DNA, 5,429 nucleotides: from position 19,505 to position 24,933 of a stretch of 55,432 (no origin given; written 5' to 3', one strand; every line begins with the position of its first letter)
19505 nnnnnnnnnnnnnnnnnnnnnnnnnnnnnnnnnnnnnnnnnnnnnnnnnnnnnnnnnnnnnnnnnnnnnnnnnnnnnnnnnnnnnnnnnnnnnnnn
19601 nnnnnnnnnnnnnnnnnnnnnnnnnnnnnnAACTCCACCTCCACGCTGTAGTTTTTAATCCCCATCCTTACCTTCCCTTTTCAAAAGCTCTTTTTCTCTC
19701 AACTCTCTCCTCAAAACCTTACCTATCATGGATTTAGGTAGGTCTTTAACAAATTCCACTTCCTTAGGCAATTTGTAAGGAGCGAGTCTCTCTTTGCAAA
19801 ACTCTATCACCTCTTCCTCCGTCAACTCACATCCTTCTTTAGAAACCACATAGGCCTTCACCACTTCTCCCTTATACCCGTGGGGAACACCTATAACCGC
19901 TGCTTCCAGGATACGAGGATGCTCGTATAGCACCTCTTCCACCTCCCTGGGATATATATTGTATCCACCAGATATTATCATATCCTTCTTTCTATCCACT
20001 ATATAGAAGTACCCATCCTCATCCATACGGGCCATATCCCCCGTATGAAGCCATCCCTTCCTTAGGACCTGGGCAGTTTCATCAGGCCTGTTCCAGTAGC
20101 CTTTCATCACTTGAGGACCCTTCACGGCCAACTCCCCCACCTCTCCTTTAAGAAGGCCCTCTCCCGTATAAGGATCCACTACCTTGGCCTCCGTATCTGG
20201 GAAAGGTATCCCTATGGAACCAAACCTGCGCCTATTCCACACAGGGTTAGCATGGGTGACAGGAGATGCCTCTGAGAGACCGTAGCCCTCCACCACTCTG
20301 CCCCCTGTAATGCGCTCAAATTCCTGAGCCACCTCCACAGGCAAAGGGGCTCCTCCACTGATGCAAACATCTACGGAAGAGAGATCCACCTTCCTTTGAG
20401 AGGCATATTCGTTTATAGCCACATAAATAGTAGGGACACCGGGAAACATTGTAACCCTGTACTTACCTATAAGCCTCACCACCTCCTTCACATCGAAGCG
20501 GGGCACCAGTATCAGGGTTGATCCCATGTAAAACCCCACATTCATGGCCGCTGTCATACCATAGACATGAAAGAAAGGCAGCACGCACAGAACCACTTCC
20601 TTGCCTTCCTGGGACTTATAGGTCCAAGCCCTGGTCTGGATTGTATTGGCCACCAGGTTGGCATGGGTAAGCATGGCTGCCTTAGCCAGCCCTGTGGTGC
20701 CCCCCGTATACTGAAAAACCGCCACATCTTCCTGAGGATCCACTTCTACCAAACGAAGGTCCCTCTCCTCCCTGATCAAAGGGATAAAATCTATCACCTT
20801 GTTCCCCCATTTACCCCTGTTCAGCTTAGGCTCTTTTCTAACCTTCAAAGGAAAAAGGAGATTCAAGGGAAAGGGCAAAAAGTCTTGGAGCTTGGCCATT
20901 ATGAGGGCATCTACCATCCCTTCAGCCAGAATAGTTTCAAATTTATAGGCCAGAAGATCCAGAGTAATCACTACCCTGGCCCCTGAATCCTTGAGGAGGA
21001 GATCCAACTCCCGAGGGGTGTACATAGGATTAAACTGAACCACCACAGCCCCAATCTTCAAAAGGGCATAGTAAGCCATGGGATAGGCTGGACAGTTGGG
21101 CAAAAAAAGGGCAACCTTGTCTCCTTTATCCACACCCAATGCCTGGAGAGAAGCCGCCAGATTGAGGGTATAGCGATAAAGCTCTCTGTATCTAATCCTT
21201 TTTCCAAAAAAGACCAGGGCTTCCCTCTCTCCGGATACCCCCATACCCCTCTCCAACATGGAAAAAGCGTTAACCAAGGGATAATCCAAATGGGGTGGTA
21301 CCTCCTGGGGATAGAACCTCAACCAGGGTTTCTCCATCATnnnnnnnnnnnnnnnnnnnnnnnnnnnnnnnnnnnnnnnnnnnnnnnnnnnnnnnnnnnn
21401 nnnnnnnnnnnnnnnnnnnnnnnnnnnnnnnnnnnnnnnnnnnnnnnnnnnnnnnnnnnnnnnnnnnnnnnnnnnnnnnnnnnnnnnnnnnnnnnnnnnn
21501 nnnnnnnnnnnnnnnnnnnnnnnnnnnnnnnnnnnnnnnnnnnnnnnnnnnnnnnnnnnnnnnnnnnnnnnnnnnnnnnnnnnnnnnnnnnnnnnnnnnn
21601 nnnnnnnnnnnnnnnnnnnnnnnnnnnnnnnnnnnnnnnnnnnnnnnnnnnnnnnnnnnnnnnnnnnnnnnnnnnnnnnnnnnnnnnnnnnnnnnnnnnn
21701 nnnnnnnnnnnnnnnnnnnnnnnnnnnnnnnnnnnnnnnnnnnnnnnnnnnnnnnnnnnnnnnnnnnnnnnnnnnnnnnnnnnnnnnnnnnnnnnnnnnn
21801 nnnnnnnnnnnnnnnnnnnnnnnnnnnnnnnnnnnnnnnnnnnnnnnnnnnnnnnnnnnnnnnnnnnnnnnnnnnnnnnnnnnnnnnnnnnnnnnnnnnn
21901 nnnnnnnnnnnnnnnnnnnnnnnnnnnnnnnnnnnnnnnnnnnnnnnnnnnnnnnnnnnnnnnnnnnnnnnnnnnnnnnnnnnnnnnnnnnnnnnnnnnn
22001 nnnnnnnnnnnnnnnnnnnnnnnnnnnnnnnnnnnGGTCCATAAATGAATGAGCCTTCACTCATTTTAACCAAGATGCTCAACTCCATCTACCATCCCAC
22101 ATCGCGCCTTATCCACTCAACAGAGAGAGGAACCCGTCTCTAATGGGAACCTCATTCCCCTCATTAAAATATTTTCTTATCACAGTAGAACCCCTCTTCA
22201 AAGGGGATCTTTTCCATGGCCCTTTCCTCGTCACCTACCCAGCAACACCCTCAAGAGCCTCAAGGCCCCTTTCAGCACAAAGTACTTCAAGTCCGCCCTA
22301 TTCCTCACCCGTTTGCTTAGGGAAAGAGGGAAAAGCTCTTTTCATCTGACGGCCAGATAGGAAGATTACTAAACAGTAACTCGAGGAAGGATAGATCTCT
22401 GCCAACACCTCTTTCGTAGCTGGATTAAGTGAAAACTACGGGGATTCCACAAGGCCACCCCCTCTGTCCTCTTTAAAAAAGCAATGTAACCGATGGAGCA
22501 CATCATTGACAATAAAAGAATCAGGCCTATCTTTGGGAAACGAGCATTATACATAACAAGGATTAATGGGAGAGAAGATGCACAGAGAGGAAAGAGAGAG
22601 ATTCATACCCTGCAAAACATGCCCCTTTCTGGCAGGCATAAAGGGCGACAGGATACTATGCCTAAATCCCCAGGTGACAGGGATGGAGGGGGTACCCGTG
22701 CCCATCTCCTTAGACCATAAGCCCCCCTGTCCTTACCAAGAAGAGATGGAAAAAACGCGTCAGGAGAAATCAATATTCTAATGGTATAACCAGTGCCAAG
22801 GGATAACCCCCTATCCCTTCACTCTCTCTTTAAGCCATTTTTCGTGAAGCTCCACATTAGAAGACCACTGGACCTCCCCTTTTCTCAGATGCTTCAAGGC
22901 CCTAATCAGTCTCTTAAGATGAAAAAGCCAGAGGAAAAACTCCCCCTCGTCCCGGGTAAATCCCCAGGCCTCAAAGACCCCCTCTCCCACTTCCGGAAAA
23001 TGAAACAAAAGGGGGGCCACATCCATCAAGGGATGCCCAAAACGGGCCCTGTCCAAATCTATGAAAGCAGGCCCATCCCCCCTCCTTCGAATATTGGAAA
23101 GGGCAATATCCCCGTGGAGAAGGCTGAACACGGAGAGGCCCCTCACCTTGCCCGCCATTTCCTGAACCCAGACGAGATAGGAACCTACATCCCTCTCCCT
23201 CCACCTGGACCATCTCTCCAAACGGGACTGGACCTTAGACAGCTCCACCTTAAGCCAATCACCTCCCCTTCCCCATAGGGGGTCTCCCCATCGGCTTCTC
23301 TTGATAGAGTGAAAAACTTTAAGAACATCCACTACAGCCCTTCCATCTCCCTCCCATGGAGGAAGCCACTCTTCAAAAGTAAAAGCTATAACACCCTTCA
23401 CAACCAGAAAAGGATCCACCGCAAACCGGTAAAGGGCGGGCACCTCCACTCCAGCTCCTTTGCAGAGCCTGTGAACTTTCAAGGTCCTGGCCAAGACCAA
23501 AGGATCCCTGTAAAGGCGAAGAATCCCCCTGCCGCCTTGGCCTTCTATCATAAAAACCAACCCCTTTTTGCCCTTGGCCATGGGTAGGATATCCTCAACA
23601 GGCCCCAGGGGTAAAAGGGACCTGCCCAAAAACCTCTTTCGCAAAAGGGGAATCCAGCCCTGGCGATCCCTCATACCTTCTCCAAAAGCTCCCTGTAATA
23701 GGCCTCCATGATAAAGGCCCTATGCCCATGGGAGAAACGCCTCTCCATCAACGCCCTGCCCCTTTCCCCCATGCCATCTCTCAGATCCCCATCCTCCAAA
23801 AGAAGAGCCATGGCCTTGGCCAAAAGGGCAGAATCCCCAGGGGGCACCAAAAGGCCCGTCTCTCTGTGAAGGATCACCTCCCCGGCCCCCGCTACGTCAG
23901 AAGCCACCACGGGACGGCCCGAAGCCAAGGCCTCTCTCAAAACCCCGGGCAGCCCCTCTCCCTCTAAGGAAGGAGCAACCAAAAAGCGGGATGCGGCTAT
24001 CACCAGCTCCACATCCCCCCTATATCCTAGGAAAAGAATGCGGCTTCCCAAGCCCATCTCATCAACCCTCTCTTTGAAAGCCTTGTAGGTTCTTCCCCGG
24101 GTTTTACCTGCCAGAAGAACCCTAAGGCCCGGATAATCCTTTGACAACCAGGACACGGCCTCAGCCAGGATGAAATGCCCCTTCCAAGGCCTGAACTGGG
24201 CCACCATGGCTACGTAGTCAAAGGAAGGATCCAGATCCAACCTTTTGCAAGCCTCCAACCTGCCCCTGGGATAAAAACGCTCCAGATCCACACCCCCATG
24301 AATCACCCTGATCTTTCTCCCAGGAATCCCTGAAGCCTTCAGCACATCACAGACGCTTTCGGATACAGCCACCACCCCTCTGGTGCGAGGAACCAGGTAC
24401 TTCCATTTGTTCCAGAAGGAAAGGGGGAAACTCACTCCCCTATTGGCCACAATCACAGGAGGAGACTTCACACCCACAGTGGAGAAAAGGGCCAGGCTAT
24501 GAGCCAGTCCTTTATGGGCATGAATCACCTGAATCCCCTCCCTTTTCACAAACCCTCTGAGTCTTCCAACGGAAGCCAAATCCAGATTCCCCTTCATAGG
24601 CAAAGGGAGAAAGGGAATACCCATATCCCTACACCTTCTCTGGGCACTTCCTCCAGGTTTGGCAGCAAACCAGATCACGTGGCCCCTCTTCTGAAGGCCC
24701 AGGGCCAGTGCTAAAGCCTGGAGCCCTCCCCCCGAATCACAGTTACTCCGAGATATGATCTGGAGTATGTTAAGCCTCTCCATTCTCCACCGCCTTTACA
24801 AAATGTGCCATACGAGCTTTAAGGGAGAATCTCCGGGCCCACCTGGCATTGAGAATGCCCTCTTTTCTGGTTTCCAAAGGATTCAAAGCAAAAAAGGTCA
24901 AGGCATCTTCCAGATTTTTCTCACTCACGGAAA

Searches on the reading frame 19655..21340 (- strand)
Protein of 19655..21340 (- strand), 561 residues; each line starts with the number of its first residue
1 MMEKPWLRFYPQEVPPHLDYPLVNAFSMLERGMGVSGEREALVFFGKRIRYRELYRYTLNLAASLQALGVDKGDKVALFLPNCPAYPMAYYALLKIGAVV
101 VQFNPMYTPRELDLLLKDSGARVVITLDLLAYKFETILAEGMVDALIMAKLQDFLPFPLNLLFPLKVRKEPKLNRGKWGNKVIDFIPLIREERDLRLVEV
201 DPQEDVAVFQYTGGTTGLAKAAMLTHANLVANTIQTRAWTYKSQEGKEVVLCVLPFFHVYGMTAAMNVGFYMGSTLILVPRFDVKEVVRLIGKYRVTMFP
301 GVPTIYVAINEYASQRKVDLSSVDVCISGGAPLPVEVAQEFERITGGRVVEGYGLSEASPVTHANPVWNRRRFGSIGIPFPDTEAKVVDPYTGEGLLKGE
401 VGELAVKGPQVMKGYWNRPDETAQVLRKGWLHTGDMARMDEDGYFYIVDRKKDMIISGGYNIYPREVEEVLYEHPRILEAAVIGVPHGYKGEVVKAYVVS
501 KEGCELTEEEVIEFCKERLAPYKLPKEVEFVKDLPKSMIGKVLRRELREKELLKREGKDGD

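Call 7: search_protein_families(library=pfam, proteins=[window:19655-21340:-])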
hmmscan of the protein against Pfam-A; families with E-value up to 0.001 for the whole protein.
window:19655-21340:- (561 aa): 2 families
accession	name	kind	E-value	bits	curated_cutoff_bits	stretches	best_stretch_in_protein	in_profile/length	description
PF00501.34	AMP-binding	-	1.2e-97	327.5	29.9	1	35-416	7-384/384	AMP-binding enzyme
PF13193.12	AMP-binding_C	-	5.8e-23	82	24.5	1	466-541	1-76/76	AMP-binding enzyme C-terminal domain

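Call 59: search_protein_families(library=ncbifam, proteins=[window:19655-21340:-], max_evalue=0.00001)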
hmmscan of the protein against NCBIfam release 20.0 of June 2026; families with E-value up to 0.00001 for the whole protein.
window:19655-21340:- (561 aa): 108 families (the best 25 are shown)
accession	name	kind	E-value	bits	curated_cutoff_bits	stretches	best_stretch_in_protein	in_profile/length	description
NF005220.0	PRK06710.1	equivalog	3.4e-197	656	1116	1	2-557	3-559/563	long-chain-fatty-acid--CoA ligase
NF004114.0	PRK05605.1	equivalog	2.3e-178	594.1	766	1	3-550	14-568/575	long-chain-fatty-acid--CoA ligase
NF005463.0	PRK07059.1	subfamily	3.2e-158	527.6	869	1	2-550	1-555/557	long-chain-fatty-acid--CoA ligase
NF006181.0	PRK08314.1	subfamily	5.3e-151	503.6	705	1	2-555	3-558/563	long-chain-fatty-acid--CoA ligase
NF006523.0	PRK08974.1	equivalog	1.3e-148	495.6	884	1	2-556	1-558/561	long-chain-fatty-acid--CoA ligase FadD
NF004229.0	PRK05677.1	subfamily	3.1e-147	491.4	879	1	10-557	10-561/563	long-chain-fatty-acid--CoA ligase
NF004837.0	PRK06187.1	subfamily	3.2e-140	467.9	476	1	27-551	12-522/531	long-chain-fatty-acid--CoA ligase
NF006442.0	PRK08751.1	equivalog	1.8e-138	462.4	1023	1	3-550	4-557/560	long-chain fatty acid--CoA ligase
NF009139.0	PRK12492.1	equivalog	1.8e-131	439.4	1018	1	25-549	26-560/562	long-chain-fatty-acid--CoA ligase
TIGR03205.1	pimA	equivalog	8.9e-119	397.3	705.6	1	28-548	26-541/541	dicarboxylate--CoA ligase PimA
NF005702.0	PRK07514.1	subfamily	1.4e-116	389.8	558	2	202-550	155-499/506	malonyl-CoA synthase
NF006182.0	PRK08316.1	subfamily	4.2e-115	385.2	663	1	28-550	16-516/523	fatty acyl-CoA synthetase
NF005714.0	PRK07529.1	subfamily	9.2e-113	377.8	632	1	29-552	36-577/640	acyl-CoA synthetase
NF009233.0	PRK12583.1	subfamily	2.3e-110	369.6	832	1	33-552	28-551/558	fatty acid CoA ligase family protein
NF005307.0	PRK06839.1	equivalog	2.1e-109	366.4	748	1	37-549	16-491/496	o-succinylbenzoate--CoA ligase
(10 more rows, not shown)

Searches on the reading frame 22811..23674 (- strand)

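Call 7: search_protein_families(library=pfam, proteins=[window:22811-23674:-])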
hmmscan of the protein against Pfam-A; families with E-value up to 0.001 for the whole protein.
window:22811-23674:- (287 aa): 1 family
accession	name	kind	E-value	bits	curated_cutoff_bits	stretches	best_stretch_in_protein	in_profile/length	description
PF01636.29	APH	-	2.1e-13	51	23.2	1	31-246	4-238/239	Phosphotransferase enzyme family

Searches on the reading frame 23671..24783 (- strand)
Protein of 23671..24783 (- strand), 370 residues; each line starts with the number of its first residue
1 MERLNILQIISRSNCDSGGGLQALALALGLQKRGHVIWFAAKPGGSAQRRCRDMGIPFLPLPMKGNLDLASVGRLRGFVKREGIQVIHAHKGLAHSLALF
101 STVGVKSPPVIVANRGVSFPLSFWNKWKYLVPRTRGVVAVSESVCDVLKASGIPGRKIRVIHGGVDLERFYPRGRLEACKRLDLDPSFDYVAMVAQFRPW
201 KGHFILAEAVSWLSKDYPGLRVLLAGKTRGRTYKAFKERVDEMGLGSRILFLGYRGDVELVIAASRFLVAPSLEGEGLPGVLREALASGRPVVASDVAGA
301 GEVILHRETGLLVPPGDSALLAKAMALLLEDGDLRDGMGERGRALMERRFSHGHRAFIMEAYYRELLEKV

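Call 7: search_protein_families(library=pfam, proteins=[window:23671-24783:-])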
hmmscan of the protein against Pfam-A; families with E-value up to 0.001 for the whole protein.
window:23671-24783:- (370 aa): 6 families
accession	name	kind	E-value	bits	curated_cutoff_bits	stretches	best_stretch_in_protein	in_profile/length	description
PF00534.26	Glycos_transf_1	-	7.3e-30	104.2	26.4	1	187-343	14-170/172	Glycosyl transferases group 1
PF13692.12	Glyco_trans_1_4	-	7.4e-29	101.3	27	1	191-331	4-142/142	Glycosyl transferases group 1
PF13439.12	Glyco_transf_4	-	1.2e-21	77.9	28.5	1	18-169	3-170/170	Glycosyltransferase Family 4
PF13579.12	Glyco_trans_4_4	-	2.8e-12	47.7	29.7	1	18-164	2-158/158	Glycosyl transferase 4-like domain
PF03033.26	Glyco_transf_28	-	6e-05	23.6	26.2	1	23-120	15-113/139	Glycosyltransferase family 28 N-terminal domain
PF13524.12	Glyco_trans_1_2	-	0.00026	21.4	25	1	257-356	39-139/144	Glycosyl transferase-like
